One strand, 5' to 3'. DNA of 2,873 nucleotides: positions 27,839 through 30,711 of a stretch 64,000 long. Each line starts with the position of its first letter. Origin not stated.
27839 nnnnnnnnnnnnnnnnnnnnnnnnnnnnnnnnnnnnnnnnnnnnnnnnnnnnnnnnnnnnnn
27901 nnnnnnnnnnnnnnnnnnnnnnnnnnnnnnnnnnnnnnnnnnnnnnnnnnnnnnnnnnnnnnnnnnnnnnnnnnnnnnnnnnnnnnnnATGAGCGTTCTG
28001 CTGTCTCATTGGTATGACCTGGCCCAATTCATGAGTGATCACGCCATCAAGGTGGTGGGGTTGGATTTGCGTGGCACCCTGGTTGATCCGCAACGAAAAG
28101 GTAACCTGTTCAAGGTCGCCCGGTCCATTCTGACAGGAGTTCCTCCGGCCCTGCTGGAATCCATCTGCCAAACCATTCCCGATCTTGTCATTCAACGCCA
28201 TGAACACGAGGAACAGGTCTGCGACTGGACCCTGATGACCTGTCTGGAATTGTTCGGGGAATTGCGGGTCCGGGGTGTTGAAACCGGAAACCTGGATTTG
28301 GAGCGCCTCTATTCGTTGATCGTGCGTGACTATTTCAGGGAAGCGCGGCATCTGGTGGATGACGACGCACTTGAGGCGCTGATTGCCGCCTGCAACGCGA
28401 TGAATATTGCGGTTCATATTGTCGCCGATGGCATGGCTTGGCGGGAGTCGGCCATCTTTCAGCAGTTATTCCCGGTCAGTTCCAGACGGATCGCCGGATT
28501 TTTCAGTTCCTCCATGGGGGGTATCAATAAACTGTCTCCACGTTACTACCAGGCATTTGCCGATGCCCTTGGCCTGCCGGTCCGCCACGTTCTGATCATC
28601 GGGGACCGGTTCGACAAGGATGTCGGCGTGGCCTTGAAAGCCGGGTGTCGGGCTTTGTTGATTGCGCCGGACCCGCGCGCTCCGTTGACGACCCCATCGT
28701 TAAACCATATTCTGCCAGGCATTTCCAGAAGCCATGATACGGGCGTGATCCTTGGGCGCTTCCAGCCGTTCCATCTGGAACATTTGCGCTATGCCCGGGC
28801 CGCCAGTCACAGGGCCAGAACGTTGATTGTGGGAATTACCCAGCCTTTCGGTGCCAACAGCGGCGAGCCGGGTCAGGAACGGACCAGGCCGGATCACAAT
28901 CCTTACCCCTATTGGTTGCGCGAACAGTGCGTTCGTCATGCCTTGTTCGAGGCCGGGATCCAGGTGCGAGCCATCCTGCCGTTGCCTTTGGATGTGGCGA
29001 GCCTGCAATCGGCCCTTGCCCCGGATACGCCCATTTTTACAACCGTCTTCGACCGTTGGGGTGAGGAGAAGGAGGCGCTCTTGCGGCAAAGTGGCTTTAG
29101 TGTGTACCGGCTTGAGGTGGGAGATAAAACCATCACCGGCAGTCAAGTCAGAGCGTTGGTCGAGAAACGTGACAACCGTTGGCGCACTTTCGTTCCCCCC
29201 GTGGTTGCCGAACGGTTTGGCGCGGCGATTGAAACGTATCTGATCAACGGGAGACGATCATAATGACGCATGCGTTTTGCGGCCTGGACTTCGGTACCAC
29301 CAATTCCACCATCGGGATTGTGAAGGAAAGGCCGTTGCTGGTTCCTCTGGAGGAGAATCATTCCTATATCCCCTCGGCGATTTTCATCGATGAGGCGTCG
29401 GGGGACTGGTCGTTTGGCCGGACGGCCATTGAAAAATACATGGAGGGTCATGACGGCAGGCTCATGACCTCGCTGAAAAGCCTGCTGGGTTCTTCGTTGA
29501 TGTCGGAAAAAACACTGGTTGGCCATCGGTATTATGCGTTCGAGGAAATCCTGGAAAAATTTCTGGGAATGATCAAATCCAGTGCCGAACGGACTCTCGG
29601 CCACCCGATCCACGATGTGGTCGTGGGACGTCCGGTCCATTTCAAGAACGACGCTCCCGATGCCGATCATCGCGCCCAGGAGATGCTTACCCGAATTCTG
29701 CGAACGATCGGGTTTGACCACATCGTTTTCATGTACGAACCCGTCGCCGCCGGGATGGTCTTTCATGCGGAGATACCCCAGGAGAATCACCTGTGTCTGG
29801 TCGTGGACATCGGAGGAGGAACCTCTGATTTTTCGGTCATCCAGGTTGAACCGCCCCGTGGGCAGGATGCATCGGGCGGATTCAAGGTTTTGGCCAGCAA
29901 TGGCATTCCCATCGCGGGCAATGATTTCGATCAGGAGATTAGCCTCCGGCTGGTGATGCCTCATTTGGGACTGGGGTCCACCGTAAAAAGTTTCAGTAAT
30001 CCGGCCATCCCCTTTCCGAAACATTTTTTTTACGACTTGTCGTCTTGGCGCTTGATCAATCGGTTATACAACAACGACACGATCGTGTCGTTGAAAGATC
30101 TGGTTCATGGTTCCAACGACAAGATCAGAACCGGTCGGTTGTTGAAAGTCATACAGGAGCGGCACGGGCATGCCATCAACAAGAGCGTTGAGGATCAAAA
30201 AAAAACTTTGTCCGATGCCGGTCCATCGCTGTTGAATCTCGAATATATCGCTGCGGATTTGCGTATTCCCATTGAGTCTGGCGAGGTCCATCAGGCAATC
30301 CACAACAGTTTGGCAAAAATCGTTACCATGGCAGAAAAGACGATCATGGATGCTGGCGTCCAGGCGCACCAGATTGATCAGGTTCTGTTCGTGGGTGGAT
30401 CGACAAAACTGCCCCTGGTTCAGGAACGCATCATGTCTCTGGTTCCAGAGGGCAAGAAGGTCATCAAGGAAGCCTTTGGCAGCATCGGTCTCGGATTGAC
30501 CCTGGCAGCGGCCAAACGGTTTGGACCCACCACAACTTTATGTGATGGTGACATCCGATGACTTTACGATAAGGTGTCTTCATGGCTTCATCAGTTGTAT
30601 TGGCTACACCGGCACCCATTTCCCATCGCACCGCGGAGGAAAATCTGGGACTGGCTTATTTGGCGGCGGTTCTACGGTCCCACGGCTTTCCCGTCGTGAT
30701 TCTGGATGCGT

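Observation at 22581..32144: Orphan 8-gene, translationally coupled 'nucleotide chemistry' operon with no pathway I can name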

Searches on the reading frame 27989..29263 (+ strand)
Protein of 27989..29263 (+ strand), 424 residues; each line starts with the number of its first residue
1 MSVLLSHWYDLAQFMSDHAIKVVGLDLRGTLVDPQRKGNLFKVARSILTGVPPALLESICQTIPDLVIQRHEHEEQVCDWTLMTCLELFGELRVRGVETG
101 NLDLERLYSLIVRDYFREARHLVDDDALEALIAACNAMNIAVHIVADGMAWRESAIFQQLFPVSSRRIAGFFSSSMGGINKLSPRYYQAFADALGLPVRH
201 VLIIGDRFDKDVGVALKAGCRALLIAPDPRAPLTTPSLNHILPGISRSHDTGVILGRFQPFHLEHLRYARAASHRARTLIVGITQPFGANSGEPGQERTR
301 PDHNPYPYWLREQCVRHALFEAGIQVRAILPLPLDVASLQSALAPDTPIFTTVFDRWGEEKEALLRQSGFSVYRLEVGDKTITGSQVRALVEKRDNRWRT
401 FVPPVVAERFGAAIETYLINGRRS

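Call 3: search_protein_families(library=pfam, proteins=[window:27989-29263:+], max_evalue=0.01)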
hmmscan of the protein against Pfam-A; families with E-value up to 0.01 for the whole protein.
window:27989-29263:+ (424 aa): 3 families
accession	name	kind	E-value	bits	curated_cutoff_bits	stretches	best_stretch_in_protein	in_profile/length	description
PF00702.32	Hydrolase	-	9.4e-09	36.4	26.4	1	20-219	1-191/191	haloacid dehalogenase-like hydrolase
PF13242.12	Hydrolase_like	-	1.2e-08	35.2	22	1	180-226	3-49/75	HAD-hyrolase-like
PF01467.32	CTP_transf_like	-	0.0008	20.1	21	1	254-285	2-34/133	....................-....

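Call 4: search_protein_families(library=ncbifam, proteins=[window:27989-29263:+], max_evalue=0.01)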
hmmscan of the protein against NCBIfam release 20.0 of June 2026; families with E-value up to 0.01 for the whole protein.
window:27989-29263:+ (424 aa): 16 families
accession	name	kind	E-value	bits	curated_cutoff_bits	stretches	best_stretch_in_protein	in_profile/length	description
NF002243.0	PRK01153.1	subfamily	4.5e-08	32.9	127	1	252-408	3-152/175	nicotinamide-nucleotide adenylyltransferase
TIGR01527.1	arch_NMN_Atrans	equivalog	2.5e-06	27.1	181.2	1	252-408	2-151/167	nicotinamide-nucleotide adenylyltransferase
TIGR00125.1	cyt_tran_rel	domain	0.00017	21.7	27.7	1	252-284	2-34/65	adenylyltransferase/cytidyltransferase family protein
NF003791.0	PRK05379.2-3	equivalog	0.00021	20.6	409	1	248-284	4-40/340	bifunctional nicotinamide-nucleotide adenylyltransferase/Nudix hydroxylase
NF003785.0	PRK05379.1-1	equivalog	0.00022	20.5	418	1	250-334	3-77/347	bifunctional nicotinamide-nucleotide adenylyltransferase/Nudix hydroxylase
NF003786.0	PRK05379.1-2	equivalog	0.00028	20.2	397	1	246-319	11-74/354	bifunctional nicotinamide-nucleotide adenylyltransferase/Nudix hydroxylase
NF003789.0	PRK05379.2-1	equivalog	0.00077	18.5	355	1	251-334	9-82/312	bifunctional nicotinamide mononucleotide adenylyltransferase/ADP-ribose pyrophosphatase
NF008018.0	PRK10748.1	equivalog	0.00078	18.7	225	1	186-245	168-226/238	5-amino-6-(5-phospho-D-ribitylamino)uracil phosphatase YigB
NF003788.0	PRK05379.1-5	equivalog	0.0014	17.9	354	1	249-284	5-40/351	bifunctional nicotinamide-nucleotide adenylyltransferase/Nudix hydroxylase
TIGR02252.1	DREG-2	subfamily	0.0027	17.5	155.2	1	104-224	87-203/203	HAD hydrolase, REG-2-like, family IA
TIGR01549.1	HAD-SF-IA-v1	subfamily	0.0033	17.8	23.3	0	168-219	100-149/149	HAD-IA family hydrolase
TIGR01668.1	YqeG_hyp_ppase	hypoth_equivalog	0.0039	16.7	89.1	0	180-230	90-140/170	YqeG family HAD IIIA-type phosphatase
TIGR02253.1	CTE7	subfamily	0.0051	16.6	169.75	0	176-226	145-195/221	TIGR02253 family HAD-type hydrolase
NF010365.0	PRK13793.1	equivalog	0.0051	16.4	198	1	250-283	5-38/196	nicotinate-nicotinamide nucleotide adenylyltransferase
NF000839.0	PRK00071.1-1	equivalog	0.0096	15.9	187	0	352-408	152-207/219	nicotinate-nucleotide adenylyltransferase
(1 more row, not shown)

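Call 15: search_protein_families(library=padloc, proteins=[window:27989-29263:+], max_evalue=0.01)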
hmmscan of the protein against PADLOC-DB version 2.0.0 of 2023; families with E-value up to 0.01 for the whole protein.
window:27989-29263:+ (424 aa): 0 families

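Call 48: search_solved_structures(query=window:27989-29263:+, max_evalue=0.1)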
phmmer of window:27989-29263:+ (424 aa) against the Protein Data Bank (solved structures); distinct sequences matched with E-value up to 0.1: 7.
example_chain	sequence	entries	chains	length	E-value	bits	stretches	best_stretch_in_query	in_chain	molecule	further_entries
1f9a_A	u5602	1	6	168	0.0017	20.6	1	252-408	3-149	HYPOTHETICAL PROTEIN MJ0541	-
2qjo_A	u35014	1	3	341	0.0075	18.5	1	248-283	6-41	Bifunctional NMN adenylyltransferase/Nudix hydrolase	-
2qjt_B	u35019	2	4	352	0.028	16.6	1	248-334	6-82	Nicotinamide-nucleotide adenylyltransferase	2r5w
2x4d_A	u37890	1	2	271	0.051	15.7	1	179-226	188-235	PHOSPHOLYSINE PHOSPHOHISTIDINE INORGANIC PYROPHOSPHATE PHOSPHATASE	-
4yp7_A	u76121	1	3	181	0.083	15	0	252-408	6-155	Nicotinamide-nucleotide adenylyltransferase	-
1ej2_A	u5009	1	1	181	0.087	14.9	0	252-408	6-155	NICOTINAMIDE MONONUCLEOTIDE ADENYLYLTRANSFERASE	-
4yp5_A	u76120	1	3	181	0.088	14.9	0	252-408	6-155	Nicotinamide-nucleotide adenylyltransferase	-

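Call 71: find_homologous_proteins(query=window:27989-29263:+, max_evalue=0.00001)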
Query window:27989-29263:+ (424 aa): 4 proteins with E <= 0.00001 among 8000 candidates.
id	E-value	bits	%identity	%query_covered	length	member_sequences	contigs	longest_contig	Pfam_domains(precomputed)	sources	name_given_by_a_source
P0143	1.3e-254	863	90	100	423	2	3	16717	PF00702.33,PF13242.13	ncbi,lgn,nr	ncbi:MAG: HAD hydrolase-like protein [Nitrospirae bacterium]|nr:HAD hydrolase-like protein [Magnetoc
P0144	7.2e-91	323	40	98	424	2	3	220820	PF00702.33,PF13242.13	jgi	-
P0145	1.4e-87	312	39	98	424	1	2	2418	PF00702.33,PF13242.13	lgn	-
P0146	1.4e-63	233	35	99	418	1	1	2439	PF00702.33,PF13242.13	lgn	-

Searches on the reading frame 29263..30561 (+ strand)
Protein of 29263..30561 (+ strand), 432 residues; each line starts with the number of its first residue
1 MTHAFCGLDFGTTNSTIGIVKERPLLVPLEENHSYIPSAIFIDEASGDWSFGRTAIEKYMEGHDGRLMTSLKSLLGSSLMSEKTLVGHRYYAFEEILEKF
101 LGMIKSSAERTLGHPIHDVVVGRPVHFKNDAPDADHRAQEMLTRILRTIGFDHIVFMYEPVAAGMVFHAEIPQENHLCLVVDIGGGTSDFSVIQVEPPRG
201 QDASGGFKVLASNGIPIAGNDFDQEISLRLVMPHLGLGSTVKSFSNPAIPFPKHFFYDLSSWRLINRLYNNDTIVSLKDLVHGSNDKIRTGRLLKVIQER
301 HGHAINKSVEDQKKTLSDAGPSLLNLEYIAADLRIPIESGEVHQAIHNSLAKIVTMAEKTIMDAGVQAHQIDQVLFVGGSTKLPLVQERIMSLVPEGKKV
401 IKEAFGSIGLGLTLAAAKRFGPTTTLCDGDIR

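Call 3: search_protein_families(library=pfam, proteins=[window:29263-30561:+], max_evalue=0.01)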
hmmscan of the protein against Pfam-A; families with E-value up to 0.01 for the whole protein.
window:29263-30561:+ (432 aa): 4 families
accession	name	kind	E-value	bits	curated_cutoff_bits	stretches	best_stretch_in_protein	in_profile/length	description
PF00012.26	HSP70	-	7.2e-27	94.3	20.6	2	7-227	3-231/599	Hsp70 protein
PF06723.19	MreB_Mbl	-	6.5e-08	32.2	27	1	95-226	76-184/327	MreB/Mbl protein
PF14450.12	FtsA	-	0.001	19.9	31.8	0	180-228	2-39/127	Cell division protein FtsA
PF22128.2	Alp7A_like_C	-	0.005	17.1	22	0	179-196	3-20/156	Alp7A C-terminal domain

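Call 4: search_protein_families(library=ncbifam, proteins=[window:29263-30561:+], max_evalue=0.01)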
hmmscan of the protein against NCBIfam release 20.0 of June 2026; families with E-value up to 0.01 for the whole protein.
window:29263-30561:+ (432 aa): 14 families
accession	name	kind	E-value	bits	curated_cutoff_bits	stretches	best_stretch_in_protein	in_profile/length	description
NF008673.0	PRK11678.1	equivalog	2.2e-69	234.5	331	2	43-420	80-449/450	molecular chaperone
NF001413.0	PRK00290.1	equivalog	4.9e-29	101.2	648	2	6-226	5-228/625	molecular chaperone DnaK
TIGR02350.1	prok_dnaK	equivalog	5.9e-28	97.6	822.55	2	6-226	3-227/596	molecular chaperone DnaK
NF003520.0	PRK05183.1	subfamily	7.2e-28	97.4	620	2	6-230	22-250/621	Fe-S protein assembly chaperone HscA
TIGR01991.1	HscA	equivalog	8.7e-28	97.1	708.55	3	300-393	243-336/600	Fe-S protein assembly chaperone HscA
NF009946.0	PRK13410.1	equivalog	9.7e-22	76.9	1019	2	88-226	107-231/669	molecular chaperone DnaK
NF009947.0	PRK13411.1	equivalog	1.7e-21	76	1002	2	64-227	82-231/662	molecular chaperone DnaK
NF002399.0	PRK01433.1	equivalog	5e-18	65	743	2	6-227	22-238/595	Fe-S protein assembly chaperone HscA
NF010540.1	PRK13929.1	exception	8.5e-08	31.6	515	1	104-226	88-189/334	rod-share determining protein MreBH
NF010539.0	PRK13927.1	subfamily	2.1e-06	26.9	293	1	92-227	78-191/339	rod shape-determining protein MreB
NF011660.0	PRK15080.1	equivalog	7.5e-05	22.1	182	0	132-194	103-159/277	ethanolamine utilization protein EutJ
TIGR00904.1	mreB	subfamily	0.00014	21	365.75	1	149-226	124-189/334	MreB/Mrl family cell shape determining protein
NF053558.1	BeeR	equivalog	0.00021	20.4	530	1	133-226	110-200/349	BeeR family actin-like protein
TIGR02529.1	EutJ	subfamily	0.0015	18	152.1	0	134-194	72-126/239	ethanolamine utilization protein EutJ family protein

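Call 15: search_protein_families(library=padloc, proteins=[window:29263-30561:+], max_evalue=0.01)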
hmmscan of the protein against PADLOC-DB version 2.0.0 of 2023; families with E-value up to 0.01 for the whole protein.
window:29263-30561:+ (432 aa): 1 family
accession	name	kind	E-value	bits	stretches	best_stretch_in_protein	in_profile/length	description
PDLC04731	PDC-M61B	-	1.3e-10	38.7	1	159-225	331-398/588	-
